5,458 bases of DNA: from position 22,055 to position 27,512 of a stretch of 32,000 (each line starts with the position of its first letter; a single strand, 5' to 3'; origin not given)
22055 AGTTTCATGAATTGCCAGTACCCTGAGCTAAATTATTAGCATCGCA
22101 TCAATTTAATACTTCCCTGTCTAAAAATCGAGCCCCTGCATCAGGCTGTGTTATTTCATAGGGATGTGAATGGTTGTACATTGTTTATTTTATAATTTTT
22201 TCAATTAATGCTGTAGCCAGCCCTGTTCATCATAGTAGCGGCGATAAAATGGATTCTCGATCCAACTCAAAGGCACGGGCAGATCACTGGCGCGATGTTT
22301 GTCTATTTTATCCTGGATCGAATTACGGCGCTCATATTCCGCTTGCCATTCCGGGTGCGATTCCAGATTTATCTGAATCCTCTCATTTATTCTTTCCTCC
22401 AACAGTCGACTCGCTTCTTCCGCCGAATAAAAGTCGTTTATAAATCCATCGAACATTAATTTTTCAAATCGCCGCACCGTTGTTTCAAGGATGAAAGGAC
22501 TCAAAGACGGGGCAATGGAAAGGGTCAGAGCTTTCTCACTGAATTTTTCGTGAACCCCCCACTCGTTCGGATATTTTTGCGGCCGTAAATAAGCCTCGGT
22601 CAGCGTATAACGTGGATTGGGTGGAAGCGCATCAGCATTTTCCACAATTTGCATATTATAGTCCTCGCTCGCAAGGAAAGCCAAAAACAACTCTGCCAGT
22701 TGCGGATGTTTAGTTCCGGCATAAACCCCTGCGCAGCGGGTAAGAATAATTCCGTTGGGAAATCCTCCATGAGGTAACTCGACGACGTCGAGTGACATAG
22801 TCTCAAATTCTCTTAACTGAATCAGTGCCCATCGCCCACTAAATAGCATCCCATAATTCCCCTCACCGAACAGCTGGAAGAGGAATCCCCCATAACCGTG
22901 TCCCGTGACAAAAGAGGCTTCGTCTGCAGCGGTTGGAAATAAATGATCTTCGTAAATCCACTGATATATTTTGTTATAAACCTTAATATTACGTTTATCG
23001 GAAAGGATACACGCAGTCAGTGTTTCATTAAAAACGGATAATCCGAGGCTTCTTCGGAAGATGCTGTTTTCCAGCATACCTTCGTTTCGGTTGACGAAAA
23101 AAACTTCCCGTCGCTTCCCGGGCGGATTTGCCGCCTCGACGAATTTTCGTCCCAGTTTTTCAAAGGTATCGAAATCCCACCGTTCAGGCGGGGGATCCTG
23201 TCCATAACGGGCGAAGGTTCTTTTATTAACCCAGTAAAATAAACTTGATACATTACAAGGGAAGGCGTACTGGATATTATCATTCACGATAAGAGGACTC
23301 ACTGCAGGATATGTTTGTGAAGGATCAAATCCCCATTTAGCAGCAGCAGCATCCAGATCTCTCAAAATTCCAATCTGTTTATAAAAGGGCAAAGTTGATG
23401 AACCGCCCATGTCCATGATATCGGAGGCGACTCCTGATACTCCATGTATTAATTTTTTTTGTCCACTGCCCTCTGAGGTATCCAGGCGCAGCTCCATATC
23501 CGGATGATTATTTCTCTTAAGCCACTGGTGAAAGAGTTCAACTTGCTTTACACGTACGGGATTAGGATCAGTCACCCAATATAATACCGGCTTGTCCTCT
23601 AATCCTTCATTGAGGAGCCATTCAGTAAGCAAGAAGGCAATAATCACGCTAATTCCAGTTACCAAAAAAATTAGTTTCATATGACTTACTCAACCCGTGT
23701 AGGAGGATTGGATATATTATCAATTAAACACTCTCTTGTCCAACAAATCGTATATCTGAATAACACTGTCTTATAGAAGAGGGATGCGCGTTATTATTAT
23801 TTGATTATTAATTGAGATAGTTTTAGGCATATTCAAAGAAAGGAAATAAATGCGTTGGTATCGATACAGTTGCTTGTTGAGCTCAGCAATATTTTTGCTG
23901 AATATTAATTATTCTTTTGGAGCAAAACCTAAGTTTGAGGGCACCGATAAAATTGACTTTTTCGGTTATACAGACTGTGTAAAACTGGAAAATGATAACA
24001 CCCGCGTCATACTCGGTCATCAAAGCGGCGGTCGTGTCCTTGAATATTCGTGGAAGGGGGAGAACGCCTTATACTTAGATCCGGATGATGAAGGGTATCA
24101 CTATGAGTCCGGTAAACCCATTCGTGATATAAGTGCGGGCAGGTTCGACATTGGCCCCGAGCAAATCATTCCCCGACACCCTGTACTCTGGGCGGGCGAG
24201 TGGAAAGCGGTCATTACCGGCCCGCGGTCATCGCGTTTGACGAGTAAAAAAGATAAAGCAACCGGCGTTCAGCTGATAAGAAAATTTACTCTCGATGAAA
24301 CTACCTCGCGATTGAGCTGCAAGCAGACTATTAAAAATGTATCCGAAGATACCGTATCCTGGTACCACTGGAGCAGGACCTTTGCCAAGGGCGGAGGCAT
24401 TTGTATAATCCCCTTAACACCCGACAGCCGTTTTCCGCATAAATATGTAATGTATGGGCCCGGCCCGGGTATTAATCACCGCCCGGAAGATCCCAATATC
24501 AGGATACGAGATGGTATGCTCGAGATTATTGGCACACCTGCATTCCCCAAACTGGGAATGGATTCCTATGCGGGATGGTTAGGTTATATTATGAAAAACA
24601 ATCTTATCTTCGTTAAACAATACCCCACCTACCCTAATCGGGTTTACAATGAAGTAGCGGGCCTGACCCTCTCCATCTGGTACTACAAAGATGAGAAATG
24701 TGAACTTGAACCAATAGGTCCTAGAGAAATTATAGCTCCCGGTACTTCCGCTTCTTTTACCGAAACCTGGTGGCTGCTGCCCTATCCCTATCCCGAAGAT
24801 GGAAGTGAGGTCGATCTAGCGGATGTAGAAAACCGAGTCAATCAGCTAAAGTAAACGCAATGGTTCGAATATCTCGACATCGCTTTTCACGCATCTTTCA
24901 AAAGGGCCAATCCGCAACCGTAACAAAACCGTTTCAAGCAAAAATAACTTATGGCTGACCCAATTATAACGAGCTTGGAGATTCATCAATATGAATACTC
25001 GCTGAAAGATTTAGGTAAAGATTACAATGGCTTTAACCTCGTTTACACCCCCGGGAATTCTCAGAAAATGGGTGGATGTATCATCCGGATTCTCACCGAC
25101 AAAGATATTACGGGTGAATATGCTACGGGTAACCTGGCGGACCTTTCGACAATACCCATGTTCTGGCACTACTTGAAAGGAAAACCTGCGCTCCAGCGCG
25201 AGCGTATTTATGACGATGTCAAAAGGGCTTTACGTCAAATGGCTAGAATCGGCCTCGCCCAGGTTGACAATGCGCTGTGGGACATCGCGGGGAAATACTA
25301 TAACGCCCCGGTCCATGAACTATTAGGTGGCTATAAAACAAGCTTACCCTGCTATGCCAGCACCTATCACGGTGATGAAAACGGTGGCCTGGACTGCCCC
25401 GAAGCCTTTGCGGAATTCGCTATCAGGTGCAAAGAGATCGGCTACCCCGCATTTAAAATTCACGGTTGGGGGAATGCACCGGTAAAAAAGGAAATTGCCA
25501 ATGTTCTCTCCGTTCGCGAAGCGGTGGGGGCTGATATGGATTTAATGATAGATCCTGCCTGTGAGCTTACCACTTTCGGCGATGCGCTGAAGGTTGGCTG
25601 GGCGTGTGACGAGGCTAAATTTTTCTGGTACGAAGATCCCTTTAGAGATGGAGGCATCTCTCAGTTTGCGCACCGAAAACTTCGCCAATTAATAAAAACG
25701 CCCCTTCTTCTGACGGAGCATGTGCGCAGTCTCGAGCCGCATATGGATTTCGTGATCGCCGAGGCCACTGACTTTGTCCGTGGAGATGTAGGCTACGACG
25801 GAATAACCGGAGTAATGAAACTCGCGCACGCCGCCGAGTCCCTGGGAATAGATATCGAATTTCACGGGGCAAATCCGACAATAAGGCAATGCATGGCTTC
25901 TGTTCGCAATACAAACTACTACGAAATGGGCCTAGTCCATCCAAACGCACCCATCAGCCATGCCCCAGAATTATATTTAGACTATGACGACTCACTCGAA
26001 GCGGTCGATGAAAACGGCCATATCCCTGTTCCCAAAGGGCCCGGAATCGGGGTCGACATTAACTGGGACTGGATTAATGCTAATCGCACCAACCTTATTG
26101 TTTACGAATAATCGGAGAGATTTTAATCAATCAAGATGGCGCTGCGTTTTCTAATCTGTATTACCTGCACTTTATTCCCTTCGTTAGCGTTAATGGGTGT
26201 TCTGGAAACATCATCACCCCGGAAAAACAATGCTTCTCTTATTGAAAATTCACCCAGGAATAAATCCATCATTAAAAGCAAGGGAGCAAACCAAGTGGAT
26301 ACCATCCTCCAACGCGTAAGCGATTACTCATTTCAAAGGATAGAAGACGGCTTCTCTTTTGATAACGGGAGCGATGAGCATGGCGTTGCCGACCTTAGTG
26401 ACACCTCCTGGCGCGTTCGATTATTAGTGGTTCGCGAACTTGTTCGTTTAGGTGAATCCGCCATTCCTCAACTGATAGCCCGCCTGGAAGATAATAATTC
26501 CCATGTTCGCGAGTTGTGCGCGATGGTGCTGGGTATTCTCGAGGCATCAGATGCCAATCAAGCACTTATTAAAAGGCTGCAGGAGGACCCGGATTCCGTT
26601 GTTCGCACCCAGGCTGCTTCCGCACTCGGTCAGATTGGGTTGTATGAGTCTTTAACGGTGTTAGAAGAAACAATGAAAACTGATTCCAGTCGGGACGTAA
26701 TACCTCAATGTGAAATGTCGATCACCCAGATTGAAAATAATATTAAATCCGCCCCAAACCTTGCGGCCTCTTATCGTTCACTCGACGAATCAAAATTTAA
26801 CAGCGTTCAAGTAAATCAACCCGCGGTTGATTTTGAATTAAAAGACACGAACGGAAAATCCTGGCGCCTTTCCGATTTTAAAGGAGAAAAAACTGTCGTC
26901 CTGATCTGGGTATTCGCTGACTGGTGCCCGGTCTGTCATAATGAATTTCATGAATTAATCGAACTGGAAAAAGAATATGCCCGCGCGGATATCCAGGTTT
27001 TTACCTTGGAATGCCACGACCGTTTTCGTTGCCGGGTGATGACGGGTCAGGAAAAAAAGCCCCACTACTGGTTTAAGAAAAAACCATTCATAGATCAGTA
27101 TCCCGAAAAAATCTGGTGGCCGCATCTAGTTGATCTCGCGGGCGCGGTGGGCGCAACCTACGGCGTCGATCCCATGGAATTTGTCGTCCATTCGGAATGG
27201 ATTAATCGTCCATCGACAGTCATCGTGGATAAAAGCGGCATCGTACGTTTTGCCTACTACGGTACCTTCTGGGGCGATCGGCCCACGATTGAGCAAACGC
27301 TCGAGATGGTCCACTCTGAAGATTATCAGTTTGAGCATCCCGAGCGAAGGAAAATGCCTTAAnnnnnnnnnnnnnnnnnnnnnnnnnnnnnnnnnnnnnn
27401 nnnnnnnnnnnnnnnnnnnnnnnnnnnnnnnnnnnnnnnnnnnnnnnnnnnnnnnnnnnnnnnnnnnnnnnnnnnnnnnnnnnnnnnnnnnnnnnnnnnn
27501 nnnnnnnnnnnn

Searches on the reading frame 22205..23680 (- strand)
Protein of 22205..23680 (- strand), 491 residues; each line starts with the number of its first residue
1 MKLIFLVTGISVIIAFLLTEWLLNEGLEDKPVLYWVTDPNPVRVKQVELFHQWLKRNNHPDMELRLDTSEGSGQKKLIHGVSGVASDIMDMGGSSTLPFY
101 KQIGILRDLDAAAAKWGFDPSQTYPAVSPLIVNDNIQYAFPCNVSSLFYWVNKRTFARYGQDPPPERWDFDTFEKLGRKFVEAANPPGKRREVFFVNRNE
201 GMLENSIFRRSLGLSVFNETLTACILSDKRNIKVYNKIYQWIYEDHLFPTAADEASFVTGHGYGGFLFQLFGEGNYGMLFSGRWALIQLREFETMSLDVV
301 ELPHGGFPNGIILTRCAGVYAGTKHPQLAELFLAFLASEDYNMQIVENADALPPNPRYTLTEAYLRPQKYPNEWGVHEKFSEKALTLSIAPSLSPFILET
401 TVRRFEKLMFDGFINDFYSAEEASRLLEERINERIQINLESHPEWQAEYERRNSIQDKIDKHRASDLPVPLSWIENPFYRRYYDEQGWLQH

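Call 15: search_protein_families(library=pfam, proteins=[window:22205-23680:-], max_evalue=0.01)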
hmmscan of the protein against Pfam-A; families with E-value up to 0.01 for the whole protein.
window:22205-23680:- (491 aa): 2 families
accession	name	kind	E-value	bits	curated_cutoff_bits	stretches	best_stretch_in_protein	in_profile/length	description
PF01547.30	SBP_bac_1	-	1.3e-15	58.6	26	1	59-342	21-306/307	Bacterial extracellular solute-binding protein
PF13416.11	SBP_bac_8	-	2e-10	41.4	27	1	90-364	43-271/279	Bacterial extracellular solute-binding protein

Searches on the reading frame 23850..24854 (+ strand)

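Call 15: search_protein_families(library=pfam, proteins=[window:23850-24854:+], max_evalue=0.01)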
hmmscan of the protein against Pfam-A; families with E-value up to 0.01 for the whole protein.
window:23850-24854:+ (334 aa): 1 family
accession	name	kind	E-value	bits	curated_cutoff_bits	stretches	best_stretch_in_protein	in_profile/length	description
PF14315.11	DUF4380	-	5.1e-05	22.8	29.4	1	112-309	93-294/295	Domain of unknown function (DUF4380)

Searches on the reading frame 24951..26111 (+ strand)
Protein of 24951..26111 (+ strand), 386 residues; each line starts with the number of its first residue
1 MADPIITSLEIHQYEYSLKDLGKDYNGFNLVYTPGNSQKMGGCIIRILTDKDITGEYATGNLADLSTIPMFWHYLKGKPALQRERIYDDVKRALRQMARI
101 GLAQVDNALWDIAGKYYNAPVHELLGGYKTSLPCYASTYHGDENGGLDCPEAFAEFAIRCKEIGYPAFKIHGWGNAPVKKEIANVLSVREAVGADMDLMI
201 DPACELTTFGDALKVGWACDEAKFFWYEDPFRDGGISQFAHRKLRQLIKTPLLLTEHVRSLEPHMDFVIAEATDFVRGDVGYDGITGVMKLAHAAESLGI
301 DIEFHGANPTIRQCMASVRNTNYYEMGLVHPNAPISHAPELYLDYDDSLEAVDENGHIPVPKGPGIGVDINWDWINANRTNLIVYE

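Call 15: search_protein_families(library=pfam, proteins=[window:24951-26111:+], max_evalue=0.01)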
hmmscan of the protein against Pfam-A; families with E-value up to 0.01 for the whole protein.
window:24951-26111:+ (386 aa): 2 families
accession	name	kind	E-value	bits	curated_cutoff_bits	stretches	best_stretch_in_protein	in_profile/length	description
PF13378.12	MR_MLE_C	-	3.3e-35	122.2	29.4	1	154-373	3-218/219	Enolase C-terminal domain-like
PF02746.21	MR_MLE_N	-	1.3e-05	25.9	22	1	75-126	67-117/117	Mandelate racemase / muconate lactonizing enzyme, N-terminal domain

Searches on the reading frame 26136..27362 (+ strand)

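Call 15: search_protein_families(library=pfam, proteins=[window:26136-27362:+], max_evalue=0.01)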
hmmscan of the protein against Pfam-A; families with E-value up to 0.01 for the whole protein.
window:26136-27362:+ (408 aa): 8 families
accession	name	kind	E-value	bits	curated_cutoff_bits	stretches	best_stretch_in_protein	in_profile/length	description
PF13646.12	HEAT_2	-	1e-21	77.5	27.7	2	87-165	8-88/88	HEAT repeats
PF00578.27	AhpC-TSA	-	5.1e-21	75.3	26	1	226-372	1-123/124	AhpC/TSA family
PF08534.16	Redoxin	-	2.8e-14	53.6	26.6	1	225-387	1-146/148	Redoxin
PF02985.28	HEAT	-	2.1e-11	43.4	23.5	1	143-168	4-28/31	HEAT repeat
PF13513.12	HEAT_EZ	-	6.9e-08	33.3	27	1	108-133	28-53/55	HEAT-like repeat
PF00255.25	GSHPx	-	0.00054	19.9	27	1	232-294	3-62/108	Glutathione peroxidase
PF03130.22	HEAT_PBS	-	0.00064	20.5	20.9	0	156-176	1-21/27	PBS lyase HEAT-like repeat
PF12717.13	Cnd1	-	0.00091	19.7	26.4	1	105-171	18-89/162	non-SMC mitotic condensation complex subunit 1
